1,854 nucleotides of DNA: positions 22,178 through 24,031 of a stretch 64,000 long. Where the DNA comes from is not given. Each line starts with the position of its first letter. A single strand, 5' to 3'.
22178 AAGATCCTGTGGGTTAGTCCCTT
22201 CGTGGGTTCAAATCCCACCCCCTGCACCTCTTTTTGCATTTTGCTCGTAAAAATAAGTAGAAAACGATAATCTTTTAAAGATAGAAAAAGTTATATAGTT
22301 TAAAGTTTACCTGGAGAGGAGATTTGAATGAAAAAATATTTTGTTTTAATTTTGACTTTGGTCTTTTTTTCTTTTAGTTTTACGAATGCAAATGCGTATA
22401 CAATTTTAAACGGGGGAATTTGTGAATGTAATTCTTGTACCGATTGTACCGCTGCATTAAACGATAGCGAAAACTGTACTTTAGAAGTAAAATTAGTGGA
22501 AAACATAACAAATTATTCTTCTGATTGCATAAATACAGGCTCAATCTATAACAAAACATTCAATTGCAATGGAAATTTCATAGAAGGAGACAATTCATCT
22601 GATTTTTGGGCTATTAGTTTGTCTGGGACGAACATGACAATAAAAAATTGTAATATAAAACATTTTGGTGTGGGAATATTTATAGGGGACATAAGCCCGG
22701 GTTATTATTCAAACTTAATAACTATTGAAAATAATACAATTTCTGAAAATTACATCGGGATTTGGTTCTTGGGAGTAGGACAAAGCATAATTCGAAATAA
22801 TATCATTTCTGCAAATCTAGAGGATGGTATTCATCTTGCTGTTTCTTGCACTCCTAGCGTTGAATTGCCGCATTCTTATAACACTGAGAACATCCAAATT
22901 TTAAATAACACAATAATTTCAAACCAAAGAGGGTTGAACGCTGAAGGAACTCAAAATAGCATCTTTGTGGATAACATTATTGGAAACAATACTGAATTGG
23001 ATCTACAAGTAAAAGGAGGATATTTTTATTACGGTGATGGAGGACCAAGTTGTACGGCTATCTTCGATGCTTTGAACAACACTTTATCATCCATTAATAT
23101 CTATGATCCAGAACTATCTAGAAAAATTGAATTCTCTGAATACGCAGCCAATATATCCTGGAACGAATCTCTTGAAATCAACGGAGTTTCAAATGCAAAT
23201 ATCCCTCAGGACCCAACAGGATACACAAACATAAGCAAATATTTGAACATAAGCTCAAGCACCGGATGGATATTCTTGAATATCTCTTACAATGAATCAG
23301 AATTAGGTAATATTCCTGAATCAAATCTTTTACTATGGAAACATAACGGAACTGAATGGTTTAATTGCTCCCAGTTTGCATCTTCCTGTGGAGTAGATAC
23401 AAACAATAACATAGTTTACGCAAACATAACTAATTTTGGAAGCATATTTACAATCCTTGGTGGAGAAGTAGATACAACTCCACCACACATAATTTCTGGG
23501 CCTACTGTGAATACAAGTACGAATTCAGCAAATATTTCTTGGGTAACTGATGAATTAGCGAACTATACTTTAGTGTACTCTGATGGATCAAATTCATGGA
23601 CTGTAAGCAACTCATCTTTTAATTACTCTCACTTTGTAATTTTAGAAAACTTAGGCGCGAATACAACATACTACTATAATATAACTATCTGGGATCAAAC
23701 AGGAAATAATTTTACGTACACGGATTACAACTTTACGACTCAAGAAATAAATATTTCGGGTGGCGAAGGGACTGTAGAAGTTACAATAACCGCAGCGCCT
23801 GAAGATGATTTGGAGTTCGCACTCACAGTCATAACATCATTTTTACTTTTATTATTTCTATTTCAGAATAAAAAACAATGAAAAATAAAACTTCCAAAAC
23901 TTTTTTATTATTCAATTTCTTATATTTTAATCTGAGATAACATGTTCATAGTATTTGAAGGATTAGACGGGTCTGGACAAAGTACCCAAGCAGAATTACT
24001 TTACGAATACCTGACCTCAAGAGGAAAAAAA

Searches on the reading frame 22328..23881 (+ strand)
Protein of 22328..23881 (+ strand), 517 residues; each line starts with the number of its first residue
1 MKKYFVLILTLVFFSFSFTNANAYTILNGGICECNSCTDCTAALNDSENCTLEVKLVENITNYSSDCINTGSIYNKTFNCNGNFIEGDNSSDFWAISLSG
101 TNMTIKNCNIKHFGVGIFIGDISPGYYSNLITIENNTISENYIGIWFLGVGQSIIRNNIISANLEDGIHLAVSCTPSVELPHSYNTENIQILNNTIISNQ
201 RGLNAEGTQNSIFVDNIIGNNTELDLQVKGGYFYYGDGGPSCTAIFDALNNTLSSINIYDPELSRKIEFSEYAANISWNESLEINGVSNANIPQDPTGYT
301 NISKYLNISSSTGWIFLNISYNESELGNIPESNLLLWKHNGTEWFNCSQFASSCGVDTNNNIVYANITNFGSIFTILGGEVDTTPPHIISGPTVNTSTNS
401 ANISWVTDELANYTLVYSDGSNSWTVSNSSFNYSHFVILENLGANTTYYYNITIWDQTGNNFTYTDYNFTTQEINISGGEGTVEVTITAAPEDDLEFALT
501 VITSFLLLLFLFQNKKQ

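Call 56: search_protein_families(library=pfam, proteins=[window:22328-23881:+], max_evalue=0.0001)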
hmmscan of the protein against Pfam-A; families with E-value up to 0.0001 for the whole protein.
window:22328-23881:+ (517 aa): 1 family
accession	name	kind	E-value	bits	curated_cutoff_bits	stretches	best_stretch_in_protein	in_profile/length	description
PF13229.12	Beta_helix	-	1.2e-11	45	25.9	1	99-237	30-147/158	Right handed beta helix region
